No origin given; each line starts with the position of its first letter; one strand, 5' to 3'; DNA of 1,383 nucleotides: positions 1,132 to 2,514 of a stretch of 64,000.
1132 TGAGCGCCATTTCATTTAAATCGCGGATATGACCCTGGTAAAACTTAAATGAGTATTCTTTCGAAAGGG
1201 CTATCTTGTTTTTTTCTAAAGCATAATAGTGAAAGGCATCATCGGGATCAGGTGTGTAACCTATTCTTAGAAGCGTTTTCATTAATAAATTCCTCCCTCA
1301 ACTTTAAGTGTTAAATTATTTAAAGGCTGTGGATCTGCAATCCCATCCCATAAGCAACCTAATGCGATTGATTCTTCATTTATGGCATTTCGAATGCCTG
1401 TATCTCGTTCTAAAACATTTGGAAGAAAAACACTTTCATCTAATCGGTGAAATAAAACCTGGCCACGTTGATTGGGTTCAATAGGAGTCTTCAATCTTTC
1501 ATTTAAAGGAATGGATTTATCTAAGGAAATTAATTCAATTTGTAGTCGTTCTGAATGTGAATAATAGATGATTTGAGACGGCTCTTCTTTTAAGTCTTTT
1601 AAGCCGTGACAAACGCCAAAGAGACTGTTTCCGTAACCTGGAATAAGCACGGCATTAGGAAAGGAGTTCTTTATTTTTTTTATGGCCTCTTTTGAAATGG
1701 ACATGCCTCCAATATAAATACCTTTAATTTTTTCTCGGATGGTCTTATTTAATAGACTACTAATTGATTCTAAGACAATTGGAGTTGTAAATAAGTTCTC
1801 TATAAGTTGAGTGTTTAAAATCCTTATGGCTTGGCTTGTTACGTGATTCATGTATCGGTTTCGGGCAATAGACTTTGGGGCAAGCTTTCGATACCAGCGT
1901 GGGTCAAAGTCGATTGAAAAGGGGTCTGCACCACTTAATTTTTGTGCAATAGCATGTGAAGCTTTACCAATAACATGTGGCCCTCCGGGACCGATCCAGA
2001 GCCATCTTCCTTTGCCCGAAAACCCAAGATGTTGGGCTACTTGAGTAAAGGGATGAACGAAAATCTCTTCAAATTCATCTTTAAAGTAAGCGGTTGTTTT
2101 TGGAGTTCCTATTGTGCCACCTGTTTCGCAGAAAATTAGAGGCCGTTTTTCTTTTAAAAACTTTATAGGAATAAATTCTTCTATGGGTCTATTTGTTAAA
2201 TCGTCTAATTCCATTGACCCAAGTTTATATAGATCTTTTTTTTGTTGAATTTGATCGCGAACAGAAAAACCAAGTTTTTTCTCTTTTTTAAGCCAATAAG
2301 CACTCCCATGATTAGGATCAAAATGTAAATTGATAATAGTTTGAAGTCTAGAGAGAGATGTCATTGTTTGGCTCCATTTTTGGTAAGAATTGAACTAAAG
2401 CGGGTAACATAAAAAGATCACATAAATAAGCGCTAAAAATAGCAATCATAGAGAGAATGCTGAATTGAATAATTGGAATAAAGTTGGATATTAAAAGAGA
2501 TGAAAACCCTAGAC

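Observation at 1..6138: Five translationally coupled genes (U32 peptidase, MqnA/D-like, adenylating enzyme, MMPL exporter, acyl-reductase::SCP2): candidate undescribed aromatic- or quinone-lipid pathway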

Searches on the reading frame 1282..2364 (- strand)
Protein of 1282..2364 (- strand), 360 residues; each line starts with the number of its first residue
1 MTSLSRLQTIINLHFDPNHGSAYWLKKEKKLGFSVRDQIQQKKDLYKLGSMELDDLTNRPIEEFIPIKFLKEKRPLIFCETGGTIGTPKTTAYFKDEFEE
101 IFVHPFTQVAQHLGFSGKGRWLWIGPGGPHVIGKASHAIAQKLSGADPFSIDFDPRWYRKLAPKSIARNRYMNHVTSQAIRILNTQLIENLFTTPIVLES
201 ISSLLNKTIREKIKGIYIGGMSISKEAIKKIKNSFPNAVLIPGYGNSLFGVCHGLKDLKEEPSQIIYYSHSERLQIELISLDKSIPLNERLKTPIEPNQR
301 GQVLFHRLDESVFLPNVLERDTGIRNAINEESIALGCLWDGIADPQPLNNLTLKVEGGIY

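Call 5: search_protein_families(library=pfam, proteins=[window:1282-2364:-], max_evalue=0.01)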
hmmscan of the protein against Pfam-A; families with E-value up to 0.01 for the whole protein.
window:1282-2364:- (360 aa): 0 families

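Call 6: search_protein_families(library=ncbifam, proteins=[window:1282-2364:-], max_evalue=0.01)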
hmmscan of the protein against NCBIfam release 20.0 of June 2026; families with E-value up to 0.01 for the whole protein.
window:1282-2364:- (360 aa): 1 family
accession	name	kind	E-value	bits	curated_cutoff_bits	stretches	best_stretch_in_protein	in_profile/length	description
NF005797.0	PRK07638.1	equivalog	0.00022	19.9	518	1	177-250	221-292/487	acyl-CoA synthetase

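Call 8: find_homologous_proteins(query=window:1282-2364:-, max_evalue=0.001)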
Query window:1282-2364:- (360 aa): 355 proteins with E <= 0.001 among 3167 candidates; the best 120 are listed.
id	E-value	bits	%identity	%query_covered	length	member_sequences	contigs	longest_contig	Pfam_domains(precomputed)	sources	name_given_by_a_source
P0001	6.2e-135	468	57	99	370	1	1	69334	-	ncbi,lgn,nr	ncbi:MAG: hypothetical protein HZC17_05365 [Candidatus Omnitrophica bacterium]|nr:hypothetical prote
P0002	5.3e-133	462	56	98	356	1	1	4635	-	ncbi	-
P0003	8.5e-126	438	56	99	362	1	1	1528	-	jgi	jgi:hypothetical protein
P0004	3.7e-123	429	54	98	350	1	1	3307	-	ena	-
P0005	1.2e-121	424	51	99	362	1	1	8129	PF00501.35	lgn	-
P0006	9.6e-111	388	50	99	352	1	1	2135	PF00501.35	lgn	-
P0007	1.1e-104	369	49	99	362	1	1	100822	-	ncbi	-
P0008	3.6e-99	350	47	98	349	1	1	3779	-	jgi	-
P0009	1.4e-97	345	45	99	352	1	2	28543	-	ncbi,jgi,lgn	ncbi:MAG: thienamycin biosynthesis protein ThnN [Candidatus Omnitrophota bacterium]|jgi:thienamycin 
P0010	6.8e-97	343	47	99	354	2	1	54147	-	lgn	-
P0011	1.6e-96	342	46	99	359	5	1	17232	-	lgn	-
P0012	1.9e-96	341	46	98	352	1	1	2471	PF00501.35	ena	-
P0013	1.2e-95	339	46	98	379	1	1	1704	-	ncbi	-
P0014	3.0e-94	334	45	98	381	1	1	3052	-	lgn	-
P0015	5.1e-94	333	46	98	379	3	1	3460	-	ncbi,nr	ncbi:MAG: hypothetical protein NUV86_05690 [Candidatus Scalindua sp.]|nr:hypothetical protein [Candi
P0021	8.6e-92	326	43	99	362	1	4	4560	PF00501.35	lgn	-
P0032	1.1e-90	322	44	96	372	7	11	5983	PF00501.35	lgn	-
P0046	1.9e-89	318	45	98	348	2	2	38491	PF00501.35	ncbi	-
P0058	5.3e-88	314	44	99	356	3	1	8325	PF00501.35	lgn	-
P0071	6.1e-87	310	43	99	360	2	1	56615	PF00501.35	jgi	jgi:hypothetical protein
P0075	5.5e-86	307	43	99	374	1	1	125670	PF00501.35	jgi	jgi:phenylacetate-coenzyme A ligase PaaK-like adenylate-forming protein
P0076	1.1e-85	306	42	99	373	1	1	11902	PF00501.35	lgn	-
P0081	2.0e-85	305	42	99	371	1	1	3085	PF00501.35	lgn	-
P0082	2.3e-85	305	44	96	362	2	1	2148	PF00501.35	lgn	-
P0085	5.0e-85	304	43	95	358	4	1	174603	PF00501.35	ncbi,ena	-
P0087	8.6e-85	303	42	96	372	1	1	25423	PF00501.35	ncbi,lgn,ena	-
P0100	4.6e-84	301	42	99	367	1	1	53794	PF00501.35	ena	-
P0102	5.7e-84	300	43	99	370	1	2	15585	PF00501.35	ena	-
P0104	9.1e-84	300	42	99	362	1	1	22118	PF00501.35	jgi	jgi:hypothetical protein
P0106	9.9e-84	300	41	98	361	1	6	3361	PF00501.35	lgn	-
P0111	3.7e-83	298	41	99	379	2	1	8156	PF00501.35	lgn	-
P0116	8.7e-83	296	43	99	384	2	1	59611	PF00501.35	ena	-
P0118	1.1e-82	296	42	99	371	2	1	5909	PF00501.35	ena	-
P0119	1.3e-82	296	41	99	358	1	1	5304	PF00501.35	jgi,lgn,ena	-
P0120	1.3e-82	296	42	99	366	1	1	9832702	-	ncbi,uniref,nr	ncbi:hypothetical protein [Frigoriglobus tundricola]|uniref:Uncharacterized protein n=1 Tax=Frigorig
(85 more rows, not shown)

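Call 9: find_encoding_contigs(protein=P0001, flank=10000, max_places=2)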
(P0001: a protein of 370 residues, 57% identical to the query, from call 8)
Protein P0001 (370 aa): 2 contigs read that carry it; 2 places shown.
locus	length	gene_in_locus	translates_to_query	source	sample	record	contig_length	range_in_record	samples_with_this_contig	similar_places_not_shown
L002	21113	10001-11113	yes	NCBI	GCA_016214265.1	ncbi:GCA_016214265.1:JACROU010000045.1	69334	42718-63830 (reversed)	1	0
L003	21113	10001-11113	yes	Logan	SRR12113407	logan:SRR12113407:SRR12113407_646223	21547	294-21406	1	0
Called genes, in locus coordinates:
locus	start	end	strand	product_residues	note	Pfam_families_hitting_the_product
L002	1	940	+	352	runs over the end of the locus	PF02661:Fic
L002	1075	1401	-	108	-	-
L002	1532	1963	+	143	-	PF01638:HxlR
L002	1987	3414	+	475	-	PF00224:PK, PF02887:PK_C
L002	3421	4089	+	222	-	PF00072:Response_reg, PF00486:Trans_reg_C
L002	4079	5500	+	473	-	PF00672:HAMP, PF00512:HisKA, PF02518:HATPase_c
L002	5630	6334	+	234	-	PF02683:DsbD_TM, PF13386:DsbD_2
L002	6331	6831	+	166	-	PF00578:AhpC-TSA, PF08534:Redoxin, PF00085:Thioredoxin, PF13098:Thioredoxin_2 (weak), PF13905:Thioredoxin_8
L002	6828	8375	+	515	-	-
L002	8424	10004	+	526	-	PF01073:3Beta_HSD, PF01370:Epimerase, PF07993:NAD_binding_4, PF13460:NAD_binding_10 (weak), PF16363:GDP_Man_Dehyd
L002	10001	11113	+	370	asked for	-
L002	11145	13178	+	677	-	PF01136:Peptidase_U32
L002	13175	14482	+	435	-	PF00202:Aminotran_3, PF00155:Aminotran_1_2 (weak)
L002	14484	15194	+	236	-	PF12146:Hydrolase_4 (weak), PF00561:Abhydrolase_1 (weak), PF12697:Abhydrolase_6 (faint)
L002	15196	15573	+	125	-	PF04241:DUF423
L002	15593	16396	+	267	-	PF13428:TPR_14 (faint), PF07719:TPR_2 (faint), PF13414:TPR_11 (faint), PF21033:RMD1-3, PF14559:TPR_19 (faint), PF13181:TPR_8 (faint), PF16811:TAtT (weak), PF23914:TPR_CcmH_CycH (weak), +2 more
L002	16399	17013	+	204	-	PF01852:START, PF10604:Polyketide_cyc2 (weak), PF03364:Polyketide_cyc (faint)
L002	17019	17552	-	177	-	-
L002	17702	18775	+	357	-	PF13439:Glyco_transf_4, PF20706:GT4-conflict, PF00534:Glycos_transf_1, PF13692:Glyco_trans_1_4, PF13524:Glyco_trans_1_2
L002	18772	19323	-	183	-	PF12844:HTH_19 (weak), PF13560:HTH_31 (weak), PF01381:HTH_3, PF13443:HTH_26 (weak), PF07883:Cupin_2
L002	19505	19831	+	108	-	PF12826:HHH_2 (faint), PF14520:HHH_5 (faint), PF12836:HHH_3, PF00633:HHH (weak)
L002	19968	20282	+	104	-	PF06296:RelE (weak)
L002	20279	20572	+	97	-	PF15731:MqsA_antitoxin (weak), PF01381:HTH_3, PF13560:HTH_31 (weak)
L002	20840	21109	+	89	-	-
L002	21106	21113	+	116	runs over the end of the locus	-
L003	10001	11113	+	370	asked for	-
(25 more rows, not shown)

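Call 10: find_encoding_contigs(protein=P0007, flank=10000, max_places=2)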
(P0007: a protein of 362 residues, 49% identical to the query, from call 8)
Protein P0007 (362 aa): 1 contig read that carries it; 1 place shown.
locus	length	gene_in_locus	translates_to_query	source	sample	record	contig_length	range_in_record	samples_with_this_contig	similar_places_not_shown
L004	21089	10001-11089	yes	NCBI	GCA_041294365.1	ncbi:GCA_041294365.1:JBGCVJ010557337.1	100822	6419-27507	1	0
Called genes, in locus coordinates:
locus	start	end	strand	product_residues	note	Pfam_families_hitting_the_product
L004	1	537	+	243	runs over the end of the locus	PF04191:PEMT, PF04140:ICMT (weak)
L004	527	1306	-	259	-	PF01522:Polysacc_deac_1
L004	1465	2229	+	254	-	PF05721:PhyH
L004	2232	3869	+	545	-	PF13714:PEP_mutase, PF12804:NTP_transf_3 (weak)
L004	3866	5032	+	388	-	PF02776:TPP_enzyme_N (weak), PF02775:TPP_enzyme_C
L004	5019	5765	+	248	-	PF00483:NTP_transferase, PF12804:NTP_transf_3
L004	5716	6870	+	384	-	PF00266:Aminotran_5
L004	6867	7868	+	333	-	PF03706:LPG_synthase_TM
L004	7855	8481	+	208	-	PF01066:CDP-OH_P_transf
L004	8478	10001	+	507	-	PF00106:adh_short (weak), PF01073:3Beta_HSD, PF01370:Epimerase, PF05368:NmrA, PF07993:NAD_binding_4, PF13460:NAD_binding_10, PF16363:GDP_Man_Dehyd, PF02036:SCP2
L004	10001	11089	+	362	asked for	-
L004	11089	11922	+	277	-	PF02621:VitK2_biosynth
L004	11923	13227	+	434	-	PF00202:Aminotran_3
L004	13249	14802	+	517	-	-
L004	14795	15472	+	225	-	PF12146:Hydrolase_4 (weak)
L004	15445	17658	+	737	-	PF03176:MMPL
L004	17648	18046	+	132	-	PF04241:DUF423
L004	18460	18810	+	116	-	PF01022:HTH_5, PF12840:HTH_20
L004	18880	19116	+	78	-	PF10771:DUF2582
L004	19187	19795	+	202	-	PF00916:Sulfate_transp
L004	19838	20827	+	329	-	PF00916:Sulfate_transp, PF01740:STAS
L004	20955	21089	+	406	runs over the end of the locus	-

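Call 11: find_encoding_contigs(protein=P0120, flank=10000, max_places=2)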
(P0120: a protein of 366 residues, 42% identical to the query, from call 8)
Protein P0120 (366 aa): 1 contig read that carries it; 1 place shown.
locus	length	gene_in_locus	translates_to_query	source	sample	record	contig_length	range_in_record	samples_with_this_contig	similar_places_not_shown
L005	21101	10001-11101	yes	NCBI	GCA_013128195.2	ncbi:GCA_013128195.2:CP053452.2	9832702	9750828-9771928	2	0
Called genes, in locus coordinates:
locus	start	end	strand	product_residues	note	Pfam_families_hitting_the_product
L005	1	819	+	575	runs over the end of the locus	PF04542:Sigma70_r2, PF08281:Sigma70_r4_2, PF13098:Thioredoxin_2 (faint)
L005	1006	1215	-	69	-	PF13817:DDE_Tnp_IS66_C (weak)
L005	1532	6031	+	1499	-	PF03160:Calx-beta, PF13517:FG-GAP_3, PF13517:FG-GAP_3, PF13517:FG-GAP_3, PF13517:FG-GAP_3, PF13517:FG-GAP_3, PF13517:FG-GAP_3, PF13517:FG-GAP_3, +19 more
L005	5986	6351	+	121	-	PF01839:FG-GAP (weak)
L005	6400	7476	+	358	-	PF16261:DUF4915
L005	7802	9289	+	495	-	PF01370:Epimerase, PF07993:NAD_binding_4, PF02036:SCP2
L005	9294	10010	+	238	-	PF12697:Abhydrolase_6 (weak)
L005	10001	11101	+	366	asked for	-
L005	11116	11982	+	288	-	PF02621:VitK2_biosynth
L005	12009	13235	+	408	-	PF00202:Aminotran_3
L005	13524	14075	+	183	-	-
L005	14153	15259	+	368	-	-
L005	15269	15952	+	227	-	PF00005:ABC_tran, PF13304:AAA_21 (faint)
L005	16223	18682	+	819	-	PF12704:MacB_PCD (weak), PF02687:FtsX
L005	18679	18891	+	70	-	-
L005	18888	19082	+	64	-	-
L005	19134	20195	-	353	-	-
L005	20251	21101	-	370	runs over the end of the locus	PF01073:3Beta_HSD (weak), PF01370:Epimerase, PF04321:RmlD_sub_bind (faint), PF16363:GDP_Man_Dehyd (weak), PF07993:NAD_binding_4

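Call 18: find_related_loci(query=A1, collection=genome_contigs, flank=10000)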
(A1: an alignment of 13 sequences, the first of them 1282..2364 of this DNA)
Query A1 (360 aa) in genome_contigs; peptide patterns used: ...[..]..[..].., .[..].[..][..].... (x = any residue, [..] = any of these).
132 stretches matched a pattern; 114 encode a relative of the query (tblastn E <= 1e-3); the best 80 are kept; 80 distinct loci.
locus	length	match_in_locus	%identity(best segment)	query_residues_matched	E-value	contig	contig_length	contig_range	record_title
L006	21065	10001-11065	57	6-360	3e-141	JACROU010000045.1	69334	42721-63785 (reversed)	MAG: Candidatus Omnitrophota bacterium isolate NC_groundwater_1969_Pr3_S-0.2um_47_3 scaffold_40912, whole genome shotgun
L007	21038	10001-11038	47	1-360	6e-109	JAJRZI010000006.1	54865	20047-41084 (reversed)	MAG: Gammaproteobacteria bacterium isolate Dive96_bin4.167 k141_117771, whole genome shotgun sequence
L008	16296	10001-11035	45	5-360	4e-106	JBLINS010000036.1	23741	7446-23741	MAG: Candidatus Omnitrophota bacterium isolate 3300053785_196 Ga0535658_0004434, whole genome shotgun sequence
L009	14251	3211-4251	46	1-360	2e-105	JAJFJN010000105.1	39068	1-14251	MAG: Gammaproteobacteria bacterium isolate OFTM226 OFTM226_104, whole genome shotgun sequence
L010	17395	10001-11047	45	5-360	3e-103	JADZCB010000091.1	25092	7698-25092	MAG: Gammaproteobacteria bacterium isolate SJ706 c_000000144195, whole genome shotgun sequence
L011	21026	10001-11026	45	7-360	1e-101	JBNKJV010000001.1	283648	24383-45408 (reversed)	MAG: Sedimenticolaceae bacterium isolate H2.bin.12.strict NODE_1_length_283648_cov_7.903499, whole genome shotgun sequen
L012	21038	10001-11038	43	5-360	4e-101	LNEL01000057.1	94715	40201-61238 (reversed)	MAG: Gammaproteobacteria bacterium Ga0077536 Ga0077536_146.1, whole genome shotgun sequence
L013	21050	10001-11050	47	6-360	4e-101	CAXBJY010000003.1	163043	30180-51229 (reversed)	MAG TPA_asm: uncultured Gammaproteobacteria bacterium isolate ERR2762122_concoct_79 genome assembly, contig: ERZ3421826.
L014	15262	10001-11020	45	7-360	2e-100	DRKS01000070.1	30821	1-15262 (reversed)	MAG TPA_asm: Sedimenticola sp. isolate HyVt-446 HyVt-446_k145_553248, whole genome shotgun sequence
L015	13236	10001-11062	45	7-360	1e-99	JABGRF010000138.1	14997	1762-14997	MAG: Candidatus Scalindua sp. isolate co234_bin73 NODE_7027_length_14997_cov_116.525365, whole genome shotgun sequence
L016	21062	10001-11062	46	7-360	2e-99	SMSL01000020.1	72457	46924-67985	Candidatus Brocadiaceae bacterium S225 S225a_contig00020, whole genome shotgun sequence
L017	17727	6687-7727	44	1-360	4e-99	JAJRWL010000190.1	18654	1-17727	MAG: Gammaproteobacteria bacterium isolate Dive96_bin2.191 k141_4211072, whole genome shotgun sequence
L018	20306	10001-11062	46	7-360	8e-99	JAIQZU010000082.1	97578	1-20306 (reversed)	MAG: Candidatus Scalindua sp. isolate OFTM1 OFTM1_81, whole genome shotgun sequence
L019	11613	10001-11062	46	7-360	4e-99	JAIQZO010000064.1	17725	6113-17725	MAG: Candidatus Anammoxibacter sp. isolate OFTM134 OFTM134_63, whole genome shotgun sequence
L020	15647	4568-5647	44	1-360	4e-99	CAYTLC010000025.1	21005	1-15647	MAG TPA_asm: uncultured Candidatus Scalindua sp. isolate binchicken_co65_322 genome assembly, contig: NODE_10403_length_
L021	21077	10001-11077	45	7-360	5e-99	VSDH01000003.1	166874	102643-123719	MAG: Candidatus Scalindua sediminis isolate MohnsGC08_192 NODE_3_length_166874_cov_57.015558, whole genome shotgun seque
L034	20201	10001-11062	44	7-360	2e-95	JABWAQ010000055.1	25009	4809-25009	MAG: Candidatus Brocadia sp. isolate MAG_8 scaffold_1898, whole genome shotgun sequence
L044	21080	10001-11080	43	1-360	3e-94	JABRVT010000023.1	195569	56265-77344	MAG: Candidatus Brocadia sp. isolate MAG-01r c_000000000021, whole genome shotgun sequence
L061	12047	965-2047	42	7-360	9e-92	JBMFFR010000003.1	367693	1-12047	MAG: Candidatus Brocadiia bacterium JP1 bin.217_3, whole genome shotgun sequence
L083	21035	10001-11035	39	1-360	5e-82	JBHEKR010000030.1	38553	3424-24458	MAG: Candidatus Hydrogenedentales bacterium isolate bin.359 k141_6361523, whole genome shotgun sequence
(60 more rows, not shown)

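Call 25: search_solved_structures(query=window:1282-2364:-, max_evalue=1, show_alignments=2)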
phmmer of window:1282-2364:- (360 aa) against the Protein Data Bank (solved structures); distinct sequences matched with E-value up to 1: 3.
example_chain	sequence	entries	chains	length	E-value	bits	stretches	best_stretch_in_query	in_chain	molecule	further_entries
3l2k_A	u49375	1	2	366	4.7e-28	101.5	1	7-349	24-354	EhpF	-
3hgu_A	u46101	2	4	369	4.8e-28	101.5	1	7-349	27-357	EhpF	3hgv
4w8o_A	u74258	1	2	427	0.4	12.9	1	180-252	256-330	luciferase-like enzymeAMP-CoA-ligase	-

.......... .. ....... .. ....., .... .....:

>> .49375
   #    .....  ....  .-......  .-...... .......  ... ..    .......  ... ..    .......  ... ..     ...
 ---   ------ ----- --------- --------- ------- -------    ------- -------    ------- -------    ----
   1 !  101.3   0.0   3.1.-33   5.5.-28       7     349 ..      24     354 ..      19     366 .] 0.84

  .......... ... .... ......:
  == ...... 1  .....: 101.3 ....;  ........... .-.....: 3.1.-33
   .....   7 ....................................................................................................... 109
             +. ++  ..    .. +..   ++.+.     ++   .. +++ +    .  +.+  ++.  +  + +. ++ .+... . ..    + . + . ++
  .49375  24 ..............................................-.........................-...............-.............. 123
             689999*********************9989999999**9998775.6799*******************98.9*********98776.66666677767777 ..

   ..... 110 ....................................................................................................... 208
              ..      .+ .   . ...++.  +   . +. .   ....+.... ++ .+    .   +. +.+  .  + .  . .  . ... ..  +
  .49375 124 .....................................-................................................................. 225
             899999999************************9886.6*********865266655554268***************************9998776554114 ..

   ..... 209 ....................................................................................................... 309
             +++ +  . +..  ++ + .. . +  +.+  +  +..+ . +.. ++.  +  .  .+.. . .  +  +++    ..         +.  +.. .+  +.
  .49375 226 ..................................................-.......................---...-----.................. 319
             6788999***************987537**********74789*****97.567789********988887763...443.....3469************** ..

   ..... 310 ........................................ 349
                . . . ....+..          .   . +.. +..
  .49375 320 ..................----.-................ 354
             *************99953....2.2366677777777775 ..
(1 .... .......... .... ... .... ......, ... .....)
